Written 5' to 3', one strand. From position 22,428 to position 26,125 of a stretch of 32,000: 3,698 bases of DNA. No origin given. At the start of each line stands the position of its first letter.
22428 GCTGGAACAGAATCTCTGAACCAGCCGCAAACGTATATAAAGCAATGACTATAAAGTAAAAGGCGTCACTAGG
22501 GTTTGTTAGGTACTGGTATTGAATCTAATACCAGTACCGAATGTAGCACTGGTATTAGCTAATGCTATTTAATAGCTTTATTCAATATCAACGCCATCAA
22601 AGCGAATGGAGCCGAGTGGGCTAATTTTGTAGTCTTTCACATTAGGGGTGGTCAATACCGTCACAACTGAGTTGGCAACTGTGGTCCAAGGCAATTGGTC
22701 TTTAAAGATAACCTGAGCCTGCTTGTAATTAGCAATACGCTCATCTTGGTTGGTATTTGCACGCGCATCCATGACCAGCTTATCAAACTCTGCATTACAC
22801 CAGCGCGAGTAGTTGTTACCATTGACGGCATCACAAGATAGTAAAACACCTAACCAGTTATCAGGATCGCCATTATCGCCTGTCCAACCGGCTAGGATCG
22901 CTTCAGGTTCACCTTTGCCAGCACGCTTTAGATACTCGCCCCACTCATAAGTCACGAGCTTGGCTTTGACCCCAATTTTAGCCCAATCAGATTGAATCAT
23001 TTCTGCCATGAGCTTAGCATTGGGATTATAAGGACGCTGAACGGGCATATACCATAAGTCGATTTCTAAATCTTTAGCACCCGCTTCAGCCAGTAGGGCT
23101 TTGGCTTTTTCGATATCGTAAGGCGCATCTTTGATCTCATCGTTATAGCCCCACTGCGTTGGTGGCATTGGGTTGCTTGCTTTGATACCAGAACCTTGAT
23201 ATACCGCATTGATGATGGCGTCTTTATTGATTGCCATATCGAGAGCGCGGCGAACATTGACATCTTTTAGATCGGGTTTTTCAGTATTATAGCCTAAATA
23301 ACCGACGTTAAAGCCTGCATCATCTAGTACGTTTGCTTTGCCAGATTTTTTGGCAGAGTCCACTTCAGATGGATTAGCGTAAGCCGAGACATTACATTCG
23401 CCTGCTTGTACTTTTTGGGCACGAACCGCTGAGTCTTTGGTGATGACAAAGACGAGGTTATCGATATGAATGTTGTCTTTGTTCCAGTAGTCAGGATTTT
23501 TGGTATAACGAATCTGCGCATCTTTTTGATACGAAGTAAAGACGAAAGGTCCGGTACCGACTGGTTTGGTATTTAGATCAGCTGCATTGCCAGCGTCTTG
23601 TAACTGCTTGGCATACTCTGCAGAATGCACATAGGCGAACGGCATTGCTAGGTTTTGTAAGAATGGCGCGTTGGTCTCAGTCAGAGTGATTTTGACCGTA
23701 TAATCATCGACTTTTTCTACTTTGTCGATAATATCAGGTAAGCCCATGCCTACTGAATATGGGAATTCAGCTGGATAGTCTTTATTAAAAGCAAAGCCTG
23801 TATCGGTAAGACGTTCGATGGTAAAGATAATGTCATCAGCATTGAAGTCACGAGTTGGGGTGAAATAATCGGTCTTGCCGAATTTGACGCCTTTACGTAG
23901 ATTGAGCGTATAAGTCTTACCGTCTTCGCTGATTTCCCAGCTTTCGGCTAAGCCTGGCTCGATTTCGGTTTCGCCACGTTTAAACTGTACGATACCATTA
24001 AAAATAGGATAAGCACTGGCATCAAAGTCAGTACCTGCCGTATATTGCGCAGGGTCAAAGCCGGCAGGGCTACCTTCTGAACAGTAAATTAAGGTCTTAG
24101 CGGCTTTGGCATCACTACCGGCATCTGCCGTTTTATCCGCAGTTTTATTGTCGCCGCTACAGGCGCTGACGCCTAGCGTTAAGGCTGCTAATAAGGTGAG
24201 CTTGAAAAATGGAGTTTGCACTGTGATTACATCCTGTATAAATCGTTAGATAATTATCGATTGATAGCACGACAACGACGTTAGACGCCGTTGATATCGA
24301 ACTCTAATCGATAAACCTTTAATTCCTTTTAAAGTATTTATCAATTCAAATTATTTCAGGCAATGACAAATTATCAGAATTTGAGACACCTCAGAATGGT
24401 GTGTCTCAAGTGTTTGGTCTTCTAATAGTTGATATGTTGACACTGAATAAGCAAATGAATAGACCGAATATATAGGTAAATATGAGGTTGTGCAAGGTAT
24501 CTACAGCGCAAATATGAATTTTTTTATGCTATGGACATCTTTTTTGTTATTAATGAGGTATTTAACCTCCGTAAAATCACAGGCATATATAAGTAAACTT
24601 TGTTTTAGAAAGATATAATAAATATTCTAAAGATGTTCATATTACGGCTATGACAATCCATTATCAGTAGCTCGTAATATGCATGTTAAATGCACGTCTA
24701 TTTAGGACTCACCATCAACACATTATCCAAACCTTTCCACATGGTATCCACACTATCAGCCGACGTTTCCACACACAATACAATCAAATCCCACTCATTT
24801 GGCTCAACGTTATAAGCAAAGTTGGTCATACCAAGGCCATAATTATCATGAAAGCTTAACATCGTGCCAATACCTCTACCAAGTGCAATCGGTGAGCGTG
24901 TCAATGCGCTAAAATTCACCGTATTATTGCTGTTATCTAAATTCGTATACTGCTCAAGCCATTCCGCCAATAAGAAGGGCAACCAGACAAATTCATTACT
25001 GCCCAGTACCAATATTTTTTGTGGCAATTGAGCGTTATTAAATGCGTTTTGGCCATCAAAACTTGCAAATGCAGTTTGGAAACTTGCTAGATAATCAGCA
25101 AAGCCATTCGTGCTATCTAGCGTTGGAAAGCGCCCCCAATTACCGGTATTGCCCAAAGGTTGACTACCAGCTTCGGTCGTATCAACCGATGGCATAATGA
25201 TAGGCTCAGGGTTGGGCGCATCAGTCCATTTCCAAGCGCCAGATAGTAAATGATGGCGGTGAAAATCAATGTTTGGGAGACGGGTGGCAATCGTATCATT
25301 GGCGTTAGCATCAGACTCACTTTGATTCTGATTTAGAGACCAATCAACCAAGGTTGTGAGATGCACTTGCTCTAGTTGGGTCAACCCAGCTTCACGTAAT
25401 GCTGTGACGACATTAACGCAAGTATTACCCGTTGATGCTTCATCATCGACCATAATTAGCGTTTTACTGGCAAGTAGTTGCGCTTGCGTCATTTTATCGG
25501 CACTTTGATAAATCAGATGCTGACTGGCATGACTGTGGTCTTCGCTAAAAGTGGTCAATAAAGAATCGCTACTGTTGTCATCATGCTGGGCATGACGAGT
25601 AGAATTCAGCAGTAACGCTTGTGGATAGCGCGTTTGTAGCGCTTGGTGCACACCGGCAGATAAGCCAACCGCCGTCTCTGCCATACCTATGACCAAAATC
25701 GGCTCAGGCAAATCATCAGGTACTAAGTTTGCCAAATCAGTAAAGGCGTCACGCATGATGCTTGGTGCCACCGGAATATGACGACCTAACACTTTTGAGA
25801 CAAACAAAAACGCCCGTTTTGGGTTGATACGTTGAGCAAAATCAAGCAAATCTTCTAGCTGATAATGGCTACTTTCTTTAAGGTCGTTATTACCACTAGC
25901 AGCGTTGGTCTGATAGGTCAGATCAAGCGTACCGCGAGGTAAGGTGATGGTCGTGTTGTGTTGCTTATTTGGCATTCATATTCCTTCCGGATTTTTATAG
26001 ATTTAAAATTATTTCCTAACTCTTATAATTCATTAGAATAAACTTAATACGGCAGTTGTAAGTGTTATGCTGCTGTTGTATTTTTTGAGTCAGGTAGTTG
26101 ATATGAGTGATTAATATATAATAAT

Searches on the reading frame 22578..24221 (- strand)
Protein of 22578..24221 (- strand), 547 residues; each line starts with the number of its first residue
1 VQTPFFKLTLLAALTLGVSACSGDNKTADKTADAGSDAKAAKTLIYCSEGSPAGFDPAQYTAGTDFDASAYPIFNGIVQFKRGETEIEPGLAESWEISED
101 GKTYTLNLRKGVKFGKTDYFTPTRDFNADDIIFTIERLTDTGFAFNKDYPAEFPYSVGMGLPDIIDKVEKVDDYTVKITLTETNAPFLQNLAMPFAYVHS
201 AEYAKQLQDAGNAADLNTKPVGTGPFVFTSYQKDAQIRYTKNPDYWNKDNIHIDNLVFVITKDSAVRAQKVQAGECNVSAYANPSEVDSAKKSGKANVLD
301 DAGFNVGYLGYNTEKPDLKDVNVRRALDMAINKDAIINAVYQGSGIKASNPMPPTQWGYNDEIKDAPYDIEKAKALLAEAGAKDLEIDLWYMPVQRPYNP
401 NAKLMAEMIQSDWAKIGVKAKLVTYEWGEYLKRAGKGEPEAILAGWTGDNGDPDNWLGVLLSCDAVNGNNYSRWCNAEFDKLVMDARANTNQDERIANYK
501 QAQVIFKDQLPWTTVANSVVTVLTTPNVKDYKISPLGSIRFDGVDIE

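Call 7: search_protein_families(library=pfam, proteins=[window:22578-24221:-], max_evalue=0.001)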
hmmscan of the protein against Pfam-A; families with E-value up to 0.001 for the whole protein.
window:22578-24221:- (547 aa): 1 family
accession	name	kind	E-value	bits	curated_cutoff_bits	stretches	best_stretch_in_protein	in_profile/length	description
PF00496.27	SBP_bac_5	-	2.9e-103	346.3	32.4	1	86-466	1-366/368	Bacterial extracellular solute-binding proteins, family 5 Middle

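Call 62: search_protein_families(library=ncbifam, proteins=[window:22578-24221:-], max_evalue=0.00001)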
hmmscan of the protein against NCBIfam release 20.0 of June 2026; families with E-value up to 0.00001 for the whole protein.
window:22578-24221:- (547 aa): 11 families
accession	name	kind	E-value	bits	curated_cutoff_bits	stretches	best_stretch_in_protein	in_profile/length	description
NF043070.1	DppA_dipep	equivalog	2.2e-198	660.1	1005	1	39-547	26-535/535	dipeptide ABC transporter periplasmic-binding protein DppA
NF011689.0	PRK15109.1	equivalog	2.5e-111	373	560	1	11-545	5-537/547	ABC transporter substrate-binding protein SapA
TIGR02294.1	nickel_nikA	equivalog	9.8e-56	189.3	393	1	41-532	5-487/501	nickel ABC transporter substrate-binding protein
NF045467.1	Opp4A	equivalog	7.4e-50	169.7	650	1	22-538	5-548/556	oligopeptide ABC transporter substrate-binding protein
NF045468.1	Opp5A_nikA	equivalog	2.9e-46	158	600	1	170-534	118-475/488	nickel ABC transporter substrate-binding protein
NF011942.0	PRK15413.1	equivalog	6.5e-45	153.8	594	1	34-546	20-511/512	glutathione ABC transporter substrate-binding protein GsiB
NF011684.0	PRK15104.1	equivalog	2.2e-38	132.3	947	1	22-528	19-521/543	oligopeptide ABC transporter substrate-binding protein OppA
NF047575.1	opine_bind_CntA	exception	4.7e-36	124.4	800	1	12-529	13-516/535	staphylopine-dependent metal ABC transporter substrate-binding lipoprotein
NF007287.0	PRK09755.1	equivalog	2.6e-32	112.3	1098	1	41-530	32-515/535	ABC transporter substrate-binding protein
TIGR04028.1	SBP_KPN_01854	hypoth_equivalog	5.2e-27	94.6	468.5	1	86-509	43-471/509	TIGR04028 family ABC transporter substrate-binding protein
NF043077.1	MMSYN1_0169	equivalog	2.1e-07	29.8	650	0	172-270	264-367/896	oligopeptide ABC transporter substrate-binding protein OppA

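Call 70: find_homologous_proteins(query=window:22578-24221:-, max_evalue=1e-50)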
Query window:22578-24221:- (547 aa): 7998 proteins with E <= 1e-50 among 8000 candidates; the best 120 are listed.
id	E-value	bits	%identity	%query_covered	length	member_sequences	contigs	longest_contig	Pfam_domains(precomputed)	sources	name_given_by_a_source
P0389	0.0e+0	1252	99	100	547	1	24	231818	PF00496.28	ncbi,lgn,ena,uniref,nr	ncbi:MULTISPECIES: ABC transporter substrate-binding protein [unclassified Psychrobacter]|uniref:ABC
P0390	0.0e+0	1251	99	100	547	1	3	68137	PF00496.28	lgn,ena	-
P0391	0.0e+0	1251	99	100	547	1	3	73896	PF00496.28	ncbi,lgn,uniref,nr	ncbi:ABC transporter substrate-binding protein [Psychrobacter cryohalolentis]|uniref:ABC transporter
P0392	0.0e+0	1251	99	100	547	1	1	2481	PF00496.28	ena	-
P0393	0.0e+0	1249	99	100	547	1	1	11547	PF00496.28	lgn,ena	-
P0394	0.0e+0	1248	99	100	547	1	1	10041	PF00496.28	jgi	-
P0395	0.0e+0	1247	99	100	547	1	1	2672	PF00496.28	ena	-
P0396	0.0e+0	1245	99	100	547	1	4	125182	PF00496.28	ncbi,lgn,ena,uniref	ncbi:ABC transporter substrate-binding protein [Psychrobacter cryohalolentis]|uniref:ABC transporter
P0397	0.0e+0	1222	97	100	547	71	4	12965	PF00496.28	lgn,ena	-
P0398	0.0e+0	1216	96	100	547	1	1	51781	PF00496.28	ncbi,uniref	ncbi:ABC transporter substrate-binding protein [Psychrobacter sp.]|uniref:ABC transporter substrate-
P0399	0.0e+0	1215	96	100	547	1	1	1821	PF00496.28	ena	-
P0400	0.0e+0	1214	96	100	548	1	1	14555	PF00496.28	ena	-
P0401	0.0e+0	1212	96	100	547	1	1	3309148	PF00496.28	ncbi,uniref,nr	ncbi:ABC transporter substrate-binding protein [Psychrobacter sp. DAB_AL43B]|uniref:ABC transporter 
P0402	0.0e+0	1211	96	100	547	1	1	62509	PF00496.28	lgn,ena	-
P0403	0.0e+0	1211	96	100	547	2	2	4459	PF00496.28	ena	-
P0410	0.0e+0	1031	80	100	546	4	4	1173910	PF00496.28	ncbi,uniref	ncbi:ABC transporter substrate-binding protein [uncultured Psychrobacter sp.]|uniref:ABC transporter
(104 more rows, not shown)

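Call 71: find_encoding_contigs(protein=P0410, flank=10000, max_places=2)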
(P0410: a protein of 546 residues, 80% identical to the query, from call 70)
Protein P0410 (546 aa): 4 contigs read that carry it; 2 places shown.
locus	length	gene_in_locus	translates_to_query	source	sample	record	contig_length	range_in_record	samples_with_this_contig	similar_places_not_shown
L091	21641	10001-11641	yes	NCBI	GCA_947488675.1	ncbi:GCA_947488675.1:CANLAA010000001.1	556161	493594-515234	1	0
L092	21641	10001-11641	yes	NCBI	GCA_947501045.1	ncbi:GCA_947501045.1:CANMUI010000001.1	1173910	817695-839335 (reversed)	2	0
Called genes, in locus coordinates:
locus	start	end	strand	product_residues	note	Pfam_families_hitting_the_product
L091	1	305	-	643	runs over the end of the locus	PF01443:Viral_helicase1 (faint), PF05970:PIF1, PF13245:AAA_19, PF13401:AAA_22, PF13604:AAA_30, PF18335:SH3_13 (weak), PF14493:HTH_40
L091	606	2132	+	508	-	PF00171:Aldedh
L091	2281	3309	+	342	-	PF08240:ADH_N, PF00107:ADH_zinc_N, PF13602:ADH_zinc_N_2 (weak)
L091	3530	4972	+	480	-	PF00324:AA_permease, PF13520:AA_permease_2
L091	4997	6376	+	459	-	PF06751:EutB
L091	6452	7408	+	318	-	PF05985:EutC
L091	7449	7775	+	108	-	PF05610:DUF779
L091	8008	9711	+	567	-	PF00732:GMC_oxred_N, PF00890:FAD_binding_2 (faint), PF05199:GMC_oxred_C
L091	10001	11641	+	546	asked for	PF00496:SBP_bac_5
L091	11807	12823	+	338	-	PF19300:BPD_transp_1_N, PF00528:BPD_transp_1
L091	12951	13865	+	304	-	PF12911:OppC_N, PF00528:BPD_transp_1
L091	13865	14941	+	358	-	PF00005:ABC_tran, PF02463:SMC_N, PF13304:AAA_21 (weak), PF08352:oligo_HPY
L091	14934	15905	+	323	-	PF00005:ABC_tran, PF08352:oligo_HPY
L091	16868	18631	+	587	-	PF00474:SSF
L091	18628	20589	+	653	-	PF00724:Oxidored_FMN, PF00070:Pyr_redox (faint), PF00890:FAD_binding_2 (faint), PF01266:DAO (faint), PF03486:HI0933_like (weak), PF07992:Pyr_redox_2, PF12831:FAD_oxidored, PF13450:NAD_binding_8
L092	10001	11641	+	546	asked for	PF00496:SBP_bac_5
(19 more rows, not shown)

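Call 72: find_encoding_contigs(protein=P0401, flank=10000, max_places=1)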
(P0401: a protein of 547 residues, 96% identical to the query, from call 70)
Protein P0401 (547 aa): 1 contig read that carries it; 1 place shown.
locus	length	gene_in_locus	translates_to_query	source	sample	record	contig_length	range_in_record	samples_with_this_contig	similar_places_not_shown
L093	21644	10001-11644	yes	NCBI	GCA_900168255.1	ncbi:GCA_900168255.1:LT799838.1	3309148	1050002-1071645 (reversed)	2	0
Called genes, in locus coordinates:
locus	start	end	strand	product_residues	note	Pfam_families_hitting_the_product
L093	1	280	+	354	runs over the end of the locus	PF04332:DUF475, PF03741:TerC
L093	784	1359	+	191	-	PF02342:TerD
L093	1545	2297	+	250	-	PF01987:AIM24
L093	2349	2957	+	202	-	PF02342:TerD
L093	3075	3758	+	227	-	-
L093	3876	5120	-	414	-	PF02342:TerD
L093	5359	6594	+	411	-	-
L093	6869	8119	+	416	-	PF00089:Trypsin (weak), PF13365:Trypsin_2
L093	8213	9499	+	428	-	PF15609:PRTase_2, PF12500:TRSP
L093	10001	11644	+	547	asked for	PF00496:SBP_bac_5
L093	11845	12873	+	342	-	PF19300:BPD_transp_1_N, PF00528:BPD_transp_1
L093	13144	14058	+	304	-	PF12911:OppC_N, PF00528:BPD_transp_1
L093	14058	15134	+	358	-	PF02463:SMC_N, PF00005:ABC_tran, PF13304:AAA_21 (faint), PF08352:oligo_HPY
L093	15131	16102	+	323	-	PF00005:ABC_tran, PF08352:oligo_HPY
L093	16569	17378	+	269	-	PF08282:Hydrolase_3 (weak)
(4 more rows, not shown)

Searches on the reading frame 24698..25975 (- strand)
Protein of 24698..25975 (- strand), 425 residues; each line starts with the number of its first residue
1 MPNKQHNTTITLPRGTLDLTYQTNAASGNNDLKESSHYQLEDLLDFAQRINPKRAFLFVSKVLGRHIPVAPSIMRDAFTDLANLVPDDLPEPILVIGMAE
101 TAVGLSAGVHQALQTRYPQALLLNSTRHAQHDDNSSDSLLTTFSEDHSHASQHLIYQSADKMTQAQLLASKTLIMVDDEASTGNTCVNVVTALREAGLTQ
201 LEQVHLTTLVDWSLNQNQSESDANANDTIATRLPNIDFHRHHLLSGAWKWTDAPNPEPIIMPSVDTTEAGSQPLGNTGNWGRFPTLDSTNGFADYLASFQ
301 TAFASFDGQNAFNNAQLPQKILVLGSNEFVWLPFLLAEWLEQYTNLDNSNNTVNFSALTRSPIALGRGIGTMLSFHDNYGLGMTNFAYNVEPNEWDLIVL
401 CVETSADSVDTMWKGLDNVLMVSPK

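Call 7: search_protein_families(library=pfam, proteins=[window:24698-25975:-], max_evalue=0.001)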
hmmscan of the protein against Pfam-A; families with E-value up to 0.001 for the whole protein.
window:24698-25975:- (425 aa): 3 families
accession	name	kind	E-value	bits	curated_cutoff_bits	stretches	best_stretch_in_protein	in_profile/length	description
PF15609.12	PRTase_2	-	1.4e-53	181.7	28.8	1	43-223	1-170/188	Phosphoribosyl transferase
PF12500.13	TRSP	-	3.9e-16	59.5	25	1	313-409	27-119/128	TRSP domain C terminus to PRTase_2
PF00156.33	Pribosyltran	-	2.6e-05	24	26.3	1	91-226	29-136/158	Phosphoribosyl transferase domain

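Call 34: search_protein_families(library=padloc, proteins=[window:24698-25975:-], max_evalue=0.01)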
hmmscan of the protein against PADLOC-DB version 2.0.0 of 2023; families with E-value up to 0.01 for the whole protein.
window:24698-25975:- (425 aa): 2 families
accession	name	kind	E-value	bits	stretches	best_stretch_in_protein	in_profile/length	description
PDLC02935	PRTase_III-A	-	0.00016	19.2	1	130-196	91-154/290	-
PDLC02931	PRTase_III-A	-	0.0068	14.1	1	149-210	116-175/267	-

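Call 62: search_protein_families(library=ncbifam, proteins=[window:24698-25975:-], max_evalue=0.00001)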
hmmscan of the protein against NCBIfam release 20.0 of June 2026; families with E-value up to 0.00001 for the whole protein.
window:24698-25975:- (425 aa): 0 families
